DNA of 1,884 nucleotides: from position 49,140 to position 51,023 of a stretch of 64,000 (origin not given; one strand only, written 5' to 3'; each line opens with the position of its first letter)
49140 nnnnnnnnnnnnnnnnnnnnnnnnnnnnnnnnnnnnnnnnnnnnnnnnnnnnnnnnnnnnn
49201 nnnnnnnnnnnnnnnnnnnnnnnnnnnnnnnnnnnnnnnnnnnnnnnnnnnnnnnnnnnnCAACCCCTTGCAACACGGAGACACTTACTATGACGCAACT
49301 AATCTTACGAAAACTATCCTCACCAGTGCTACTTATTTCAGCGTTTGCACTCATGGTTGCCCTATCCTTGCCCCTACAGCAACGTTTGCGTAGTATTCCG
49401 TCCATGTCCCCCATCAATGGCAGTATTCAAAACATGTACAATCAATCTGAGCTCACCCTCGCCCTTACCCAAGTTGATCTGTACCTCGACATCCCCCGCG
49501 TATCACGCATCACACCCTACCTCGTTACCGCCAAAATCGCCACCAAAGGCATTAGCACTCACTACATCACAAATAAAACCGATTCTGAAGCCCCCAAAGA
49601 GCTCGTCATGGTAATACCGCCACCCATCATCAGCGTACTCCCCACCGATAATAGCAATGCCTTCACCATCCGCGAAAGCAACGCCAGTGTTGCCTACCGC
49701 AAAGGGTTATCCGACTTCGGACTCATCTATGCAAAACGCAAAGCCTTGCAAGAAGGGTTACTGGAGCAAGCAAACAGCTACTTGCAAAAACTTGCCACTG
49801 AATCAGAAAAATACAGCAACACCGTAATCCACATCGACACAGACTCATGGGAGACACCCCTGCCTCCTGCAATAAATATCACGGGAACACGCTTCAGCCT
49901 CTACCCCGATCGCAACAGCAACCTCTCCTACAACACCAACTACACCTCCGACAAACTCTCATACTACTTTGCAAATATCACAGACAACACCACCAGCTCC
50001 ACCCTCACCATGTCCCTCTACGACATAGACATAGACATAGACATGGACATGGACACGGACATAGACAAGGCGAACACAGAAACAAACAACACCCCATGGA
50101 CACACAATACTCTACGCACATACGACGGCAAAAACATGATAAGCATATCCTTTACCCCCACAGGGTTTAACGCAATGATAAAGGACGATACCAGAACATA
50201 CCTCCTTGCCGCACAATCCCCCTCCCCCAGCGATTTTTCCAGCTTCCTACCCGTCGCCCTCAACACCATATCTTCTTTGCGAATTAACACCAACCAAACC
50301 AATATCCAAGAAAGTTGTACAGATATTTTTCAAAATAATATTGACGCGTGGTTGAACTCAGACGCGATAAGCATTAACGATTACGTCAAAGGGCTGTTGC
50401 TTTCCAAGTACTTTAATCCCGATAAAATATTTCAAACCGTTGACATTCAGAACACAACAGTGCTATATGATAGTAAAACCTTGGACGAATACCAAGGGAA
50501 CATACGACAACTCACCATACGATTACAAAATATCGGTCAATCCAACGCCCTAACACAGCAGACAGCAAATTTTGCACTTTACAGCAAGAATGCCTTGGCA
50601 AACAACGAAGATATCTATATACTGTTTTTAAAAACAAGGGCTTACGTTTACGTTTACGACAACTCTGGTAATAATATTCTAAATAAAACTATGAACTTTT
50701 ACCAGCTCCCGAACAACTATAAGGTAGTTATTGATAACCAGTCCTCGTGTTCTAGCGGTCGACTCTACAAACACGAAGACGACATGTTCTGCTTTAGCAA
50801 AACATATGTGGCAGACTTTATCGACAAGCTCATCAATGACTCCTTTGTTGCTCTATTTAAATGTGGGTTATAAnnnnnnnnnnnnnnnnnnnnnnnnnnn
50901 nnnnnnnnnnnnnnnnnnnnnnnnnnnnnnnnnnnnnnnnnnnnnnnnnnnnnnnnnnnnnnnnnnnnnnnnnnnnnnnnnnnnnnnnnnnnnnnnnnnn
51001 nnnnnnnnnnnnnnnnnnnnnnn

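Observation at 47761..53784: Two large unrecognisable envelope proteins head an ECF sigma / anti-sigma / HtrA / oligopeptide-importer cluster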

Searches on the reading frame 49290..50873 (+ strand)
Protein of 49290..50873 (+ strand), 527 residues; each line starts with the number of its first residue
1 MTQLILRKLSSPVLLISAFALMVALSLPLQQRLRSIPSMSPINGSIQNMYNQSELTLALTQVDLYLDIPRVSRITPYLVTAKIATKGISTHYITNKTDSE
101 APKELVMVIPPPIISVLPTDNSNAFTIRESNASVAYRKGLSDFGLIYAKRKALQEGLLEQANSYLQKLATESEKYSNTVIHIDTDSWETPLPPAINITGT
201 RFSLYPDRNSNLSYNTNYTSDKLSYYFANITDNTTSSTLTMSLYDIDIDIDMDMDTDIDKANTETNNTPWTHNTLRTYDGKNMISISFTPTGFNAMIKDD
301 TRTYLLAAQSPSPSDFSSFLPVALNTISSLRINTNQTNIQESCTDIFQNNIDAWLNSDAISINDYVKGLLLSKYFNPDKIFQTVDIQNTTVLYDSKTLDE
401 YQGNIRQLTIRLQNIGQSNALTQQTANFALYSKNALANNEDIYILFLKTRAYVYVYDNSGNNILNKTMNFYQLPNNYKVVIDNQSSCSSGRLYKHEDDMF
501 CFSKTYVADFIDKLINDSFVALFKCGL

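Call 4: search_protein_families(library=pfam, proteins=[window:49290-50873:+], max_evalue=0.1)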
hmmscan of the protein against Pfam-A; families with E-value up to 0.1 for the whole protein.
window:49290-50873:+ (527 aa): 0 families

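Call 5: search_protein_families(library=ncbifam, proteins=[window:49290-50873:+], max_evalue=0.1)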
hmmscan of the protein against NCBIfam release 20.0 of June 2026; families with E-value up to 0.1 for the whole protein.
window:49290-50873:+ (527 aa): 0 families

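Call 7: find_homologous_proteins(query=window:49290-50873:+, max_evalue=0.01)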
Query window:49290-50873:+ (527 aa): 4 proteins with E <= 0.01 among 7416 candidates.
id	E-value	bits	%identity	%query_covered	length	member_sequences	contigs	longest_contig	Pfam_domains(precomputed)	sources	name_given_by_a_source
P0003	0.0e+0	1136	99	100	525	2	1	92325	-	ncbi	-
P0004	2.6e-260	882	82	93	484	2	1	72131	-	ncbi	-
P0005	1.6e-197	675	61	100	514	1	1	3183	-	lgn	-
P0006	1.2e-188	646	60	100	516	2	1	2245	-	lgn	-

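Call 9: find_encoding_contigs(protein=P0003, flank=10000, max_places=4)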
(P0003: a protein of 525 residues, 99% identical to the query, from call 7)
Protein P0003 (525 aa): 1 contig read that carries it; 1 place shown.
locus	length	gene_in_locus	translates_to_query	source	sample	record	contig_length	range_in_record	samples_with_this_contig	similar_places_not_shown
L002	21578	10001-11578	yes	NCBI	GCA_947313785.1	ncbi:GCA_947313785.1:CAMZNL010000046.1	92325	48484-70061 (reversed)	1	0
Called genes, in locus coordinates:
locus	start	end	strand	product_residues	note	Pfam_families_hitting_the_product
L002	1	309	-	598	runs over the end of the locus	PF11741:AMIN (weak), PF24837:AMIN-like (weak), PF01520:Amidase_3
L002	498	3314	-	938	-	PF00005:ABC_tran (faint), PF02463:SMC_N (faint), PF13191:AAA_16 (faint), PF13555:AAA_29 (faint), PF20703:nSTAND1 (faint), PF17760:UvrA_inter, PF17755:UvrA_DNA-bind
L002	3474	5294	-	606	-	-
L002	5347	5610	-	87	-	PF01479:S4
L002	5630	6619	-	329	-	-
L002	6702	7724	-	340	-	-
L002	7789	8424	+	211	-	PF00383:dCMP_cyt_deam_1, PF14437:MafB19-deam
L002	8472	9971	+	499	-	-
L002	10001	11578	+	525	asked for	-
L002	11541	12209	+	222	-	PF07638:Sigma70_ECF (weak), PF04542:Sigma70_r2, PF08281:Sigma70_r4_2, PF04545:Sigma70_r4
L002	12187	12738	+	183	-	-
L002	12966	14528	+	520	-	PF00089:Trypsin, PF13365:Trypsin_2, PF00595:PDZ, PF12812:PDZ_1 (faint), PF13180:PDZ_2, PF17820:PDZ_6 (weak), PF13180:PDZ_2 (weak)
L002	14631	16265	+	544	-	PF00496:SBP_bac_5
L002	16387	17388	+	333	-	PF19300:BPD_transp_1_N (weak), PF00528:BPD_transp_1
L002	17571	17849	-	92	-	-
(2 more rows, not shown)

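Call 32: search_protein_representatives(alignment_id=A2)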
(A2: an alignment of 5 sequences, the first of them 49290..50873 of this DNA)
Query: 5 sequences, 520 profile positions. Proteins with E-value up to 0.001 (for the whole library): 5; up to 1e-10: 2; up to 1e-30: 1. The best 5 are listed.
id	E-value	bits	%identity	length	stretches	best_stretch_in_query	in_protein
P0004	1.2e-288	974.3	-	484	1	39-520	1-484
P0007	1.0e-14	70.4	-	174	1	296-412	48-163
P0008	1.2e-07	47.1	-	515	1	14-421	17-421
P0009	5.2e-04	35.1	-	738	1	32-197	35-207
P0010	6.9e-04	34.7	-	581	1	10-168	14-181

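Call 34: predict_structure(alignment_id=A2)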
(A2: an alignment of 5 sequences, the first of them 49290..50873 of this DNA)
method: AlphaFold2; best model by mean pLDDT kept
length: 527 residues; sequences in the alignment: 5
mean_pLDDT: 35.9   pTM: 0.25
mean pLDDT of the five models: 35.9, 34.7, 33.1, 32.8, 32.0
residues with pLDDT >= 90: 0; 70-90: 0; 50-70: 47; < 50: 480
segments of 3 or more residues with pLDDT < 50: 1-52, 57-75, 89-91, 94-108, 121-144, 160-440, 443-457, 460-527
pLDDT, mean of each block of 10 residues (from residue 1): 30 31 29 24 30 48 40 47 53 47 45 55 42 41 50 52 45 33 32 21 24 25 31 36 33 26 24 25 36 43 43 44 42 28 25 24 27 31 37 41 40 38 37 45 42 47 34 27 32 30 32 31 24
secondary structure, 60 per line:
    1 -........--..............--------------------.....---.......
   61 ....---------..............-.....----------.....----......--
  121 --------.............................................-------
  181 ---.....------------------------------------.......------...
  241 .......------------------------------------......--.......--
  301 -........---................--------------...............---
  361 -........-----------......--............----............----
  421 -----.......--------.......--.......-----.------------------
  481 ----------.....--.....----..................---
elements in order: H2-9 H12-25 H46-50 E54-64 E74-84 E89-93 E104-108 E113-118 H129-173 H184-188 E225-231 E238-247 E284-289 E292-298 E302-309 H313-328 H343-357 H362-369 E381-386 E389-394 H395-400 H405-416 E426-432 E441-447 E450-456 E491-495 E498-502 H507-524

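Call 35: search_protein_families(library=pfam, proteins=[P0007, P0008, P0009, P0010, P0005, P0006], max_evalue=10)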
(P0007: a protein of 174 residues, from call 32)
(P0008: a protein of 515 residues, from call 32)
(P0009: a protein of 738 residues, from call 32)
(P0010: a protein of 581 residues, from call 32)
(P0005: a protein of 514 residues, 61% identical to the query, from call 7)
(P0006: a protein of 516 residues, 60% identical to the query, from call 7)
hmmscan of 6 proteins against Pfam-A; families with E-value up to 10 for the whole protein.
P0007 (174 aa): 0 families

P0008 (515 aa): 1 family
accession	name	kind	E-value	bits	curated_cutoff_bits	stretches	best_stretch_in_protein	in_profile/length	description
PF14014.11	DUF4230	-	1.4e-08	35.4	27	1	65-188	28-144/148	Protein of unknown function (DUF4230)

P0009 (738 aa): 2 families
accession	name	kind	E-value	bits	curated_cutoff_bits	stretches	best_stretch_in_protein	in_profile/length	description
PF14014.11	DUF4230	-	1.2e-07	32.3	27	1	79-185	37-144/148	Protein of unknown function (DUF4230)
PF09829.14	DUF2057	-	0.087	13.4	24.2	1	552-619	114-181/192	Uncharacterized protein conserved in bacteria (DUF2057)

P0010 (581 aa): 2 families
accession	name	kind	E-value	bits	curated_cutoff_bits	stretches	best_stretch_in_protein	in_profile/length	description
PF14014.11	DUF4230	-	5e-09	36.9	27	1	68-192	29-144/148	Protein of unknown function (DUF4230)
PF17433.7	Glyco_hydro_49N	-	0.048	13.8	21.3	1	474-512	126-164/188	Glycosyl hydrolase family 49 N-terminal Ig-like domain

P0005 (514 aa): 1 family
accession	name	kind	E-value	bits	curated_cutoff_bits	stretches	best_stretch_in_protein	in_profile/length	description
PF18037.7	Ubiquitin_5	-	0.2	12.4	23.2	1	446-482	43-80/98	Ubiquitin-like domain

P0006 (516 aa): 0 families

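Call 37: find_encoding_contigs(protein=P0008, flank=10000, max_places=4)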
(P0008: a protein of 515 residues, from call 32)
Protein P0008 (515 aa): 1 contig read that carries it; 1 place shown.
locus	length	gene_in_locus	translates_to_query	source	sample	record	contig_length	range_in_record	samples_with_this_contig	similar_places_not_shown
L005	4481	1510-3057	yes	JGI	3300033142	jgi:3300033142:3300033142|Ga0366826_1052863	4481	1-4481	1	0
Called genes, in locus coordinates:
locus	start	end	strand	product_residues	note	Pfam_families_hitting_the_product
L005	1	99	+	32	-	?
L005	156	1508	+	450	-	-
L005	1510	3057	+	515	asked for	PF14014:DUF4230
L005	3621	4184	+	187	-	-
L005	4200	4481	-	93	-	?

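Call 38: find_encoding_contigs(protein=P0009, flank=10000, max_places=4)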
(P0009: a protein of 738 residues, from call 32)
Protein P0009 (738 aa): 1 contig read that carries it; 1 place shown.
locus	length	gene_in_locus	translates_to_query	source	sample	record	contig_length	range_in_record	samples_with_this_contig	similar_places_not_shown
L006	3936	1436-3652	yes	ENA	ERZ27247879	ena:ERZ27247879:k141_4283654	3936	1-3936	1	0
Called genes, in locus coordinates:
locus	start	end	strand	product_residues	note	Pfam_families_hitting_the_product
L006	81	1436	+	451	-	-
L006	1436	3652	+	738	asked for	PF14014:DUF4230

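Call 39: find_encoding_contigs(protein=P0010, flank=10000, max_places=4)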
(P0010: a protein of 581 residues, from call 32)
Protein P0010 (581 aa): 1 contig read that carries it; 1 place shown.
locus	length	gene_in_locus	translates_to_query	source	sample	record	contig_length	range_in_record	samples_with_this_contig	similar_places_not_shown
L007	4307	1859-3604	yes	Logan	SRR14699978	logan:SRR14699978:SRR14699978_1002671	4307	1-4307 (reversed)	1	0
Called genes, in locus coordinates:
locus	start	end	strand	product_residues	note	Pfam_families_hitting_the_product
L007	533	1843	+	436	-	-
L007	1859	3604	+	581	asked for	PF14014:DUF4230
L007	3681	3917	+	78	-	-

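Call 43: search_protein_families(library=pfam, proteins=[L005:156-1508:+, L006:81-1436:+, L007:533-1843:+, L005:3594-4184:+], max_evalue=10)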
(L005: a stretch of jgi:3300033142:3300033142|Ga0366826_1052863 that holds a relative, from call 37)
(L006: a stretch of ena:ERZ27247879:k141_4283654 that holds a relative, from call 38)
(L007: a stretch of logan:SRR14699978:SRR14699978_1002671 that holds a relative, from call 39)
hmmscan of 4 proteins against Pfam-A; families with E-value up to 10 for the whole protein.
L005:156-1508:+ (450 aa): 5 families
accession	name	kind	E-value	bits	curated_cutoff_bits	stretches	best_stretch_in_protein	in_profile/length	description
PF00518.22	E6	-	0.04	14.8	27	1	69-128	35-94/110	Early Protein (E6)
PF09548.15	Spore_III_AB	-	0.041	14.3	32.5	1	80-181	67-169/170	Stage III sporulation protein AB (spore_III_AB)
PF20721.2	C19orf12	-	0.063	13.5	30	1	351-407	54-111/163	C19orf12-like protein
PF05099.18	TerB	-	0.16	12.7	24.4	1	90-135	65-111/118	Tellurite resistance protein TerB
PF04559.17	Herpes_UL17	-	0.24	10.6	25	1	88-143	329-384/502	Herpesvirus UL17 protein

L006:81-1436:+ (451 aa): 3 families
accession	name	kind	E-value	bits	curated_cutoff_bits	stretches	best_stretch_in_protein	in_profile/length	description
PF14014.11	DUF4230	-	0.0022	18.5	27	1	378-434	89-144/148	Protein of unknown function (DUF4230)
PF23543.1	DUF6688_C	-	0.17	12.4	25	1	398-438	33-71/112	DUF6688 C-terminal domain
PF20721.2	C19orf12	-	0.87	9.8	30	2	346-401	53-109/163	C19orf12-like protein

L007:533-1843:+ (436 aa): 2 families
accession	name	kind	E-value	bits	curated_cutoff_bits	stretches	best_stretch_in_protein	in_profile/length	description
PF05099.18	TerB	-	0.013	16.2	24.4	1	54-137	29-112/118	Tellurite resistance protein TerB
PF04588.18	HIG_1_N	-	0.35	11.5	22.4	1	158-178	5-25/52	Hypoxia induced protein conserved region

L005:3594-4184:+ (196 aa): 1 family
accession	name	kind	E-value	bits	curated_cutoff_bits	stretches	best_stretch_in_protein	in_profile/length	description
PF04313.20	HSDR_N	-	0.019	15.3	25.1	1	66-149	123-193/198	Type I restriction enzyme R protein N terminus (HSDR_N)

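Call 50: search_solved_structures(query=A3, max_evalue=10)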
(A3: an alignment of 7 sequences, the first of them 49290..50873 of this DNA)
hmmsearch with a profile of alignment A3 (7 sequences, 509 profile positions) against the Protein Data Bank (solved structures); distinct sequences matched with E-value up to 10: 0.

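Call 54: find_related_loci(query=A5, collection=metagenome_contigs, flank=10000)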
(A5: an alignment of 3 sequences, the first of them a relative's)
Query A5 (450 aa) in metagenome_contigs; peptide patterns used: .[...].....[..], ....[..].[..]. (x = any residue, [..] = any of these).
375 stretches matched a pattern; 1 encode a relative of the query (tblastn E <= 1e-3); 1 distinct loci.
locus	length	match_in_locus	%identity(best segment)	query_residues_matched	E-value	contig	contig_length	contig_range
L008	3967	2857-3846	38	112-447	4e-45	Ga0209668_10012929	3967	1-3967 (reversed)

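Call 56: find_encoding_contigs(protein=P0005, flank=10000, max_places=4)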
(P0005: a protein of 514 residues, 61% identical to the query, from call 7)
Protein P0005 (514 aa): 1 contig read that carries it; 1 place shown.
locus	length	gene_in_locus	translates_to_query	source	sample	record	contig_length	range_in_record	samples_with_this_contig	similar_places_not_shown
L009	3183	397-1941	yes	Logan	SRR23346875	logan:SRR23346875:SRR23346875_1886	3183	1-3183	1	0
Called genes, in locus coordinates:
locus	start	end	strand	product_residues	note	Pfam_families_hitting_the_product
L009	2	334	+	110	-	?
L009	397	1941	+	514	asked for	-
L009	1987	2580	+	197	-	PF07638:Sigma70_ECF (faint), PF04542:Sigma70_r2, PF08281:Sigma70_r4_2, PF04545:Sigma70_r4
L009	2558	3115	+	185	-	-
